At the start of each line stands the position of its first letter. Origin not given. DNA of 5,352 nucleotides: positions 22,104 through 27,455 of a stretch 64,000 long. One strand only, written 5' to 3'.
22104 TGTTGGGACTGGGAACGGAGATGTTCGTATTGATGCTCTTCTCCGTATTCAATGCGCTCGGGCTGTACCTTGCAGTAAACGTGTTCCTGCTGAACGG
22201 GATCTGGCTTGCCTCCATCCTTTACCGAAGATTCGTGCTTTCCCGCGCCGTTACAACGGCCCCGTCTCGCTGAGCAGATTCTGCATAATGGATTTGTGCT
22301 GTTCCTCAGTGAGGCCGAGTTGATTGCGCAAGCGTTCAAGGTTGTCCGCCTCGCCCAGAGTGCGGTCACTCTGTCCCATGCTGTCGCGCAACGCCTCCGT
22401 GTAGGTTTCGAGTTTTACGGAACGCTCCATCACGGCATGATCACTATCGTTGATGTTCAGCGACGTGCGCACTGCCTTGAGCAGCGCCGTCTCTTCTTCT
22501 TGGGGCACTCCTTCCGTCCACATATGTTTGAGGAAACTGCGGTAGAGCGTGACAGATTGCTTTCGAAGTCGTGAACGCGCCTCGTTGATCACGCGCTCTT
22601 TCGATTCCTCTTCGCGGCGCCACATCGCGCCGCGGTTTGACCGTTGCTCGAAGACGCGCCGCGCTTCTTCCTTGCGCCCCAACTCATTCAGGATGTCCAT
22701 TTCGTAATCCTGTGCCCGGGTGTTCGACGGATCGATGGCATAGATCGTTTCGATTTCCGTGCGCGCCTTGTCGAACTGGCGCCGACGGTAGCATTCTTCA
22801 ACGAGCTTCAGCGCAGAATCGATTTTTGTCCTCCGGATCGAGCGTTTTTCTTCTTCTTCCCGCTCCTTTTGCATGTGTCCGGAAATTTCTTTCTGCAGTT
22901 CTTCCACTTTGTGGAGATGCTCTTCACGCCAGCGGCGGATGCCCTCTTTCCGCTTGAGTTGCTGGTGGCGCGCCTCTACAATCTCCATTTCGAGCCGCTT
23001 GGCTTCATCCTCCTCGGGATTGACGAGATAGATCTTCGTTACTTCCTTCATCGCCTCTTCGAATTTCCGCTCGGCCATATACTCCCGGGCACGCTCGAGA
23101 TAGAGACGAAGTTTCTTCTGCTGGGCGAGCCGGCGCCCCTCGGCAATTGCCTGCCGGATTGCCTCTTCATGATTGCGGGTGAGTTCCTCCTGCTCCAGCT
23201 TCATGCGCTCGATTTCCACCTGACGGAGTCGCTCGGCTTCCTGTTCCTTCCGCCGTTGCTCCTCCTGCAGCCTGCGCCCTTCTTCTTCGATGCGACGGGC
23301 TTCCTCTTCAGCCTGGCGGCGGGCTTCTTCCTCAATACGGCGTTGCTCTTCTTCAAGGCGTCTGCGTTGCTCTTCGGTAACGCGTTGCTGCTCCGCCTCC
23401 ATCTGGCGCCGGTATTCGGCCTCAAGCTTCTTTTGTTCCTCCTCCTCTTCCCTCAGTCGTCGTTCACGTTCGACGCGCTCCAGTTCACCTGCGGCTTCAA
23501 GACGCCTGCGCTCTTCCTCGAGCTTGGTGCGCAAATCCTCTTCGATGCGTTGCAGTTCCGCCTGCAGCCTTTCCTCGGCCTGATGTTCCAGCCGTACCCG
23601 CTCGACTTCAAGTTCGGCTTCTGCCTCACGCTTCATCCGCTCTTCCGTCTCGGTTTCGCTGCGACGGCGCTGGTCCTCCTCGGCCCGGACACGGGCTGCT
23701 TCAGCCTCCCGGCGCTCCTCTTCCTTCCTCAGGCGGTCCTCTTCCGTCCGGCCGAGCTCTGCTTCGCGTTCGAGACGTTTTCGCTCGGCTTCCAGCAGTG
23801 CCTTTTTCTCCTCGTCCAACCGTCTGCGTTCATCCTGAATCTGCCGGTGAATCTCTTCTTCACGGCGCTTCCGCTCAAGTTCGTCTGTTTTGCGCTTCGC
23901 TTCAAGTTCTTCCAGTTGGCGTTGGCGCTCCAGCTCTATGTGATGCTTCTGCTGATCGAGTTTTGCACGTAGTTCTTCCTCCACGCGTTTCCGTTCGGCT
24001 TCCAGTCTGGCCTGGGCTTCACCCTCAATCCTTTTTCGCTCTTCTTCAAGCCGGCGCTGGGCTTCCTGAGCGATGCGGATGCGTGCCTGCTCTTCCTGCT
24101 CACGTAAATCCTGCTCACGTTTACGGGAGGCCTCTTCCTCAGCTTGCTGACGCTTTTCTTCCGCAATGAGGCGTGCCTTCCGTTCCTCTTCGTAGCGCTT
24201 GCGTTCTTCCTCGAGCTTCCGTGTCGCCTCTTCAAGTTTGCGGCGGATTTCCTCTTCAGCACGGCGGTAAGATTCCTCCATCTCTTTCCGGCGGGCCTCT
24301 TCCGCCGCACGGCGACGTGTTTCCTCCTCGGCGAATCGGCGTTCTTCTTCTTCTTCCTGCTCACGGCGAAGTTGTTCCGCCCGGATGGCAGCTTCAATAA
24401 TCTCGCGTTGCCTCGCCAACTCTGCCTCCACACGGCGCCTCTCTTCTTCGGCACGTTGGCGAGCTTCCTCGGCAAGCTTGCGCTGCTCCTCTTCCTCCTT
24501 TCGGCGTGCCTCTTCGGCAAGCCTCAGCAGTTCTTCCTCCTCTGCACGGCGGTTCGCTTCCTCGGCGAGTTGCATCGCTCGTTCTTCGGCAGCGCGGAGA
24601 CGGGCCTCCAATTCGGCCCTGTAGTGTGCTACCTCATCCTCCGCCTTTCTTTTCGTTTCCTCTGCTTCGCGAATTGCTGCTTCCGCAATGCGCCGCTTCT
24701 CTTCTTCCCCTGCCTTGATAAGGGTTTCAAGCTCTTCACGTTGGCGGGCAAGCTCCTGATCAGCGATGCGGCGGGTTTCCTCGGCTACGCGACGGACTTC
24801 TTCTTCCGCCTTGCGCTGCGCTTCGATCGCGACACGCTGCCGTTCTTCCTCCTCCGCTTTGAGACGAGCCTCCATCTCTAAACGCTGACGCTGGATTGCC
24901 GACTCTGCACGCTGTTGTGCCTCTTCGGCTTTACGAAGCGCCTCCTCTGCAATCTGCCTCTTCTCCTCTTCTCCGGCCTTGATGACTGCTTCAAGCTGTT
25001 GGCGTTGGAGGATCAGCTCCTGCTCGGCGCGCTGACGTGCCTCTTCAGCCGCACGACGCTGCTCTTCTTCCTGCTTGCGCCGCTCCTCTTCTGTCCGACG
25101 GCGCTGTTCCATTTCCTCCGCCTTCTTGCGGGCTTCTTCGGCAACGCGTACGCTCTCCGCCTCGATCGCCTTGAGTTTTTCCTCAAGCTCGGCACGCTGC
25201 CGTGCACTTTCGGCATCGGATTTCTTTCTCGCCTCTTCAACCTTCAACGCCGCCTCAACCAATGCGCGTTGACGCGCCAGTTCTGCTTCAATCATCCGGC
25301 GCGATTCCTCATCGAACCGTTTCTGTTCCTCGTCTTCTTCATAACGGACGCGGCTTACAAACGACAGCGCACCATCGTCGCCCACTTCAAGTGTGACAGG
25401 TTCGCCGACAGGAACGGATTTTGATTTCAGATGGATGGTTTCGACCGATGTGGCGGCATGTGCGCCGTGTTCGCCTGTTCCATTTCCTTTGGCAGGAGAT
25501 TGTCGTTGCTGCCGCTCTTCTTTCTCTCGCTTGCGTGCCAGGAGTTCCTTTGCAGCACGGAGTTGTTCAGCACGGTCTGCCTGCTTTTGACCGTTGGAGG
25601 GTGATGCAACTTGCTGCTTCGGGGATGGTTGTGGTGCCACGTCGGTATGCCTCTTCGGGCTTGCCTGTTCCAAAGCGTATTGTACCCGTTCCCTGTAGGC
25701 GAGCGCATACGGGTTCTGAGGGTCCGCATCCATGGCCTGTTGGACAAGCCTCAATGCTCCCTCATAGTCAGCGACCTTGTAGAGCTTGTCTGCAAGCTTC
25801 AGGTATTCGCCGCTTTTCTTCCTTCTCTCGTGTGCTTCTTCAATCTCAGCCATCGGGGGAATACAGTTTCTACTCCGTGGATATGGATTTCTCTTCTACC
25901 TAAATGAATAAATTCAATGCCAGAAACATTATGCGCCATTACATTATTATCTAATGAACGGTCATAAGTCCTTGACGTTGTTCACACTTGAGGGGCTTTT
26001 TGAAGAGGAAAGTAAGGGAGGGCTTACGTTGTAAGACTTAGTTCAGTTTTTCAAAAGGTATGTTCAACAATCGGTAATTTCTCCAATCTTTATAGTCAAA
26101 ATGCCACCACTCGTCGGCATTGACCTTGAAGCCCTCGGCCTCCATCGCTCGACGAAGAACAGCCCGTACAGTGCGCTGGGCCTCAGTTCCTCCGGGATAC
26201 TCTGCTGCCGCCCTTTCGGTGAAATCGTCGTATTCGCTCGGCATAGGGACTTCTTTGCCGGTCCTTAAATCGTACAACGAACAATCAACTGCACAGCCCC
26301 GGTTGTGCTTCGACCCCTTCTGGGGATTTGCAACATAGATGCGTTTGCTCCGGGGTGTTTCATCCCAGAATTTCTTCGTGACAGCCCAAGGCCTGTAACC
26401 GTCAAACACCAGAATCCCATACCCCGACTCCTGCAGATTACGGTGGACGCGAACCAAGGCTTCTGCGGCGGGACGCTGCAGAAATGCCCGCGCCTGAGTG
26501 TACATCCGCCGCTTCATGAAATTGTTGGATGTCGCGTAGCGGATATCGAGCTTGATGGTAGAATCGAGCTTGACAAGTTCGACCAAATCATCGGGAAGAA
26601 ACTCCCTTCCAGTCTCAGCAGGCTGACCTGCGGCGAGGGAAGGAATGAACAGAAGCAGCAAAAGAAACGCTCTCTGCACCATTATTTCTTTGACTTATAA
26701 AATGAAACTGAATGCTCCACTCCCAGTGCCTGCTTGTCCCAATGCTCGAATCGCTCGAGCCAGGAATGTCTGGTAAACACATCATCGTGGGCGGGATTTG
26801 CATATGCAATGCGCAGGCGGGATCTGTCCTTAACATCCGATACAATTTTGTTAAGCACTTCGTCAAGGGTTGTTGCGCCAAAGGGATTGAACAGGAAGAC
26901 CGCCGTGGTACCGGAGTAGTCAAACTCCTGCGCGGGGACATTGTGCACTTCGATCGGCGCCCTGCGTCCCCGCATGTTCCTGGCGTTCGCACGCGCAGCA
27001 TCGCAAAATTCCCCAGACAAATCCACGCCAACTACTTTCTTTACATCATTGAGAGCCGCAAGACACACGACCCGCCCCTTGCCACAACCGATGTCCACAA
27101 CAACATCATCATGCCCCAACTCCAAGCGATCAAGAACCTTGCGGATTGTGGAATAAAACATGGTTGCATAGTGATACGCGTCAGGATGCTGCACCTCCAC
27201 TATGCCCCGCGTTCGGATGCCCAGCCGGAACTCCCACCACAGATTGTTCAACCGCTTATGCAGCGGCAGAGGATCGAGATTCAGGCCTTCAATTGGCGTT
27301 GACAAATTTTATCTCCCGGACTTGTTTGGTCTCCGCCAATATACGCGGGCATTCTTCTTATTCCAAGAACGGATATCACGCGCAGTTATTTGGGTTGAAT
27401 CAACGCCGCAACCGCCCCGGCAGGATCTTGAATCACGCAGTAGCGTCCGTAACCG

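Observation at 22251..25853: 1200-aa protein built around a ~745-residue proline-free E/R/K/A/Q helix, capped by TPR-like modules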

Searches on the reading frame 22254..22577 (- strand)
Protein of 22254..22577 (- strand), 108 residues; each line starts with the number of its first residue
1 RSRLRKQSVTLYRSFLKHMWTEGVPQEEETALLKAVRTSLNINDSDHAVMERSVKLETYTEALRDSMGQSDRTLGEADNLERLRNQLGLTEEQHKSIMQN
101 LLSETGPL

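Call 39: search_solved_structures(query=A3, max_evalue=1, show_alignments=3)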
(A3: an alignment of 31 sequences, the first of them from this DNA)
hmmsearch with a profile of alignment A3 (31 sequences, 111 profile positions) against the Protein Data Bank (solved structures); distinct sequences matched with E-value up to 1: 14.
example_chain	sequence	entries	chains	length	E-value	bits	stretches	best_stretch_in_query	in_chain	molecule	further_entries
4bm5_A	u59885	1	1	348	4e-07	33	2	6-51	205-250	SIMILAR TO CHLOROPLAST INNER MEMBRANE PROTEIN TIC110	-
1uz3_A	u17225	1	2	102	1.1e-05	28.3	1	43-99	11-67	EMSY PROTEIN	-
1utu_A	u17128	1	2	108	1.4e-05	28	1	43-99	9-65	EMSY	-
2fmm_E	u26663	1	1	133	2.6e-05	27.2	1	43-99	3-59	Protein EMSY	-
4yxx_A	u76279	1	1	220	0.00017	24.6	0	64-101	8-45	dTor_6x35L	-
9xpe_M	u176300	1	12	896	0.001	22.1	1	19-72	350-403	PHIKZ129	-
2ou3_A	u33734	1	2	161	0.047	16.7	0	19-67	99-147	Tellurite resistance protein of COG3793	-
9olf_OX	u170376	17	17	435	0.16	15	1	38-93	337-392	Mitochondrial inner membrane protein OXA1L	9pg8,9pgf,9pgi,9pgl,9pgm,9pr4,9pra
6zm5_u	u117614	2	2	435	0.16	15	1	38-93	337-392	Mitochondrial inner membrane protein OXA1L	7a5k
8hkc_E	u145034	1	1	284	0.25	14.3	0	75-108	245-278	RNA polymerase sigma factor RpoH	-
1tlh_B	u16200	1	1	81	0.55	13.2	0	79-108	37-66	RNA polymerase sigma factor rpoD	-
2p7v_B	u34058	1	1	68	0.86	12.6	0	79-108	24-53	RNA polymerase sigma factor rpoD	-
8c3w_A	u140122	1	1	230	0.94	12.5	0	65-103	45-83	dnHEM1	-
3t72_o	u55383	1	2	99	0.94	12.5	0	78-108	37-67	RNA polymerase sigma factor rpoD, DNA-directed RNA polymerase subunit beta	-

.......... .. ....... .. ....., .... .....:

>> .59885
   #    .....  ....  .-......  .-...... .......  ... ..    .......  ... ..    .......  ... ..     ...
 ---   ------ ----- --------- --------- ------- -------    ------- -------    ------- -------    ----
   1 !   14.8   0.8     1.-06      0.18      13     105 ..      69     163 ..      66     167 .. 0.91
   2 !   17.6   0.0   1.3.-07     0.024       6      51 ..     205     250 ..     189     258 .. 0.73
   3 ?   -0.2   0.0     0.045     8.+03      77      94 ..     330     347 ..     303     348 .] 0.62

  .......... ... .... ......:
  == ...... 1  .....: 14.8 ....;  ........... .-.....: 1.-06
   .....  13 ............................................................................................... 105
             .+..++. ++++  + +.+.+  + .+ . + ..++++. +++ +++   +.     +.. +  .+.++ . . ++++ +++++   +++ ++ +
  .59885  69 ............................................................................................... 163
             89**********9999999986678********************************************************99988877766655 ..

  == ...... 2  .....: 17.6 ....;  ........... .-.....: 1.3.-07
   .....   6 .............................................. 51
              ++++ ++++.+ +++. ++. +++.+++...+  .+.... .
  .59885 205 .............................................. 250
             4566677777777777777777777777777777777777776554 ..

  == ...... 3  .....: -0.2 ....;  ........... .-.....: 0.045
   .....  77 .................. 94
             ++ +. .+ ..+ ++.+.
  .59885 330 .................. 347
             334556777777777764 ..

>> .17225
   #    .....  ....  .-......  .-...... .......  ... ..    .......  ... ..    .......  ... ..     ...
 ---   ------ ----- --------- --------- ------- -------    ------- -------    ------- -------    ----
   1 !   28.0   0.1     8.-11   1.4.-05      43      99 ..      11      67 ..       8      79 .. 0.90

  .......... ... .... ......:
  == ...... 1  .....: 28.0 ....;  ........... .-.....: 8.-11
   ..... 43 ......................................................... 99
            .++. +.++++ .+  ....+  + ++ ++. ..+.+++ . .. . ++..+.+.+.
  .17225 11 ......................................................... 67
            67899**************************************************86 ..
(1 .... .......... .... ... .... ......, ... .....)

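Call 42: find_homologous_proteins(query=A3, max_evalue=0.00001)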
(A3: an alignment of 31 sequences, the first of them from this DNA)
Query A3 (31 sequences) (108 aa, profile of the alignment): 3 proteins with E <= 0.00001 among 1082 candidates.
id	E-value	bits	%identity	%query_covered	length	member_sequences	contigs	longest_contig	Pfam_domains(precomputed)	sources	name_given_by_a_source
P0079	1.9e-30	123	31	92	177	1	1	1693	PF03735.20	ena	-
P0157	2.6e-25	106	28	80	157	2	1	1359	-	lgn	-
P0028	4.4e-25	105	55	94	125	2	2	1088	-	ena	-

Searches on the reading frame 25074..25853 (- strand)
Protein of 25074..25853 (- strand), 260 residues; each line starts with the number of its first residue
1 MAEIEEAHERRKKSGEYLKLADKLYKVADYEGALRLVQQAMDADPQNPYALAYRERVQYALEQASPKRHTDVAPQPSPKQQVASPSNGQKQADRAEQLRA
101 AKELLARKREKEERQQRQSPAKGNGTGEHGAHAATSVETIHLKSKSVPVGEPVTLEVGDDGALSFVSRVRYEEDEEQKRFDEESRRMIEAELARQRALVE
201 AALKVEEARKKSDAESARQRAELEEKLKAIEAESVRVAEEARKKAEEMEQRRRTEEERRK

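Call 45: find_homologous_proteins(query=window:25074-25853:-, max_evalue=0.00001)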
Query window:25074-25853:- (260 aa): 1 proteins with E <= 0.00001 among 6147 candidates.
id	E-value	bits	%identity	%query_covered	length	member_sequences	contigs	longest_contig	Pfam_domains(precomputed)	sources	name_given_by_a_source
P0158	1.0e-29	122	47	74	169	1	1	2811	-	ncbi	ncbi:MAG: hypothetical protein ABI623_06090, partial [bacterium]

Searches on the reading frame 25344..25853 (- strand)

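Call 4: search_protein_families(library=pfam, proteins=[window:25344-25853:-], max_evalue=1)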
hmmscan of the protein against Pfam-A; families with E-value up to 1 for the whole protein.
window:25344-25853:- (170 aa): 4 families
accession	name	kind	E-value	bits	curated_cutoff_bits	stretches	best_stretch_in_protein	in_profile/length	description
PF14853.12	Fis1_TPR_C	-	0.018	15.6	25.3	1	25-59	12-46/53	Fis1 C-terminal tetratricopeptide repeat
PF07719.23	TPR_2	-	0.034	14.7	27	1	17-47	4-34/34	Tetratricopeptide repeat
PF14559.12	TPR_19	-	0.035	14.9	25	1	29-52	6-29/68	Tetratricopeptide repeat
PF13428.12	TPR_14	-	0.22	12.8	23.5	1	16-51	3-38/44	Tetratricopeptide repeat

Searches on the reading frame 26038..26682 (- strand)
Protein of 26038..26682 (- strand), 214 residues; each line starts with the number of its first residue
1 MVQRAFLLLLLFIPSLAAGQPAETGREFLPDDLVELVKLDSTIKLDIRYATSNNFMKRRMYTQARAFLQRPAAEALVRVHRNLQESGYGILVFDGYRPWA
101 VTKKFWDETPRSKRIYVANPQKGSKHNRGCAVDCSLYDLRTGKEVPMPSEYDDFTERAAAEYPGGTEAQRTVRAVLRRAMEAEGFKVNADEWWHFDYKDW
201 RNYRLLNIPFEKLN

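Call 14: search_protein_families(library=pfam, proteins=[window:26038-26682:-], max_evalue=0.001)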
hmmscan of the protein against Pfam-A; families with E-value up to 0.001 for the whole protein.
window:26038-26682:- (214 aa): 2 families
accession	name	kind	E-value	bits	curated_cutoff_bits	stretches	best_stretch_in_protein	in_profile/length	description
PF01427.22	Peptidase_M15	-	3.7e-32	112.2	27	1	33-199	5-186/199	D-ala-D-ala dipeptidase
PF02557.22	VanY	-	5.4e-05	23.4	25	1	68-141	4-81/132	D-alanyl-D-alanine carboxypeptidase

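Call 68: search_protein_families(library=ncbifam, proteins=[window:26038-26682:-], max_evalue=0.00001)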
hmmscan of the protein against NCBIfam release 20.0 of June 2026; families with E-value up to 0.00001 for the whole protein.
window:26038-26682:- (214 aa): 2 families
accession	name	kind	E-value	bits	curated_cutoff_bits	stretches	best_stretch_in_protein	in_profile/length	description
NF007557.0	PRK10178.1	equivalog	9.7e-38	129.7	176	1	32-207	6-178/188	D-alanyl-D-alanine dipeptidase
NF033115.1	dipept_VanX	equivalog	1.3e-24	87.1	320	1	34-199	4-187/199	D-Ala-D-Ala dipeptidase VanX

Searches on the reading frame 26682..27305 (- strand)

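Call 14: search_protein_families(library=pfam, proteins=[window:26682-27305:-], max_evalue=0.001)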
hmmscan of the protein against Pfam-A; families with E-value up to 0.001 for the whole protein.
window:26682-27305:- (207 aa): 10 families
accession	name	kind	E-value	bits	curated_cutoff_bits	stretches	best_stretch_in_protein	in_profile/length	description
PF13649.12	Methyltransf_25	-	7e-09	36.7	27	1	69-154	1-89/97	Methyltransferase domain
PF08123.19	DOT1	-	2e-08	34.5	23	1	46-114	23-92/205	Histone methylation protein DOT1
PF13847.12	Methyltransf_31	-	3.7e-08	33.6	27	1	66-186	4-126/145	Methyltransferase domain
PF08241.18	Methyltransf_11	-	2.2e-07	31.9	21.2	1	70-139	1-72/95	Methyltransferase domain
PF02353.26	CMAS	-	8.6e-07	29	27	1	54-162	51-160/273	Mycolic acid cyclopropane synthetase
PF08242.18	Methyltransf_12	-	1.6e-05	26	30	1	70-159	1-93/98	Methyltransferase domain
PF06325.19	PrmA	-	7.5e-05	22.8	22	1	57-159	154-251/296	Ribosomal protein L11 methyltransferase (PrmA)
PF13679.12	Methyltransf_32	-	0.0005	20.5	27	1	49-114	8-78/143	Methyltransferase domain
PF01135.25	PCMT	-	0.00071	19.8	20.3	1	55-112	63-122/210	Protein-L-isoaspartate(D-aspartate) O-methyltransferase (PCMT)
PF13489.12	Methyltransf_23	-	0.00099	19.3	27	0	54-129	9-83/164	Methyltransferase domain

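Call 68: search_protein_families(library=ncbifam, proteins=[window:26682-27305:-], max_evalue=0.00001)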
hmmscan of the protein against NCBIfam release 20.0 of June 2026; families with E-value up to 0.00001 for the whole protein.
window:26682-27305:- (207 aa): 4 families
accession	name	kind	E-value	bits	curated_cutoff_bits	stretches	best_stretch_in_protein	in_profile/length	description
NF041081.1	prot_lys_mtase_Arch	equivalog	1.8e-09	37.8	200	1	62-160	6-102/142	protein-lysine N-methyltransferase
TIGR02469.1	CbiT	equivalog_domain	2.4e-07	31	78.3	1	57-160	11-114/124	precorrin-6Y C5,15-methyltransferase (decarboxylating) subunit CbiT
NF043040.1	corrin_prot_MT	hypoth_equivalog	5.4e-07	29.3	180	1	60-130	37-104/216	corrinoid protein-associated methyltransferase CpaM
NF045667.1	MTase_DVU1556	equivalog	2.9e-06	26.9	155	1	54-115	11-72/213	DVU_1556 family methyltransferase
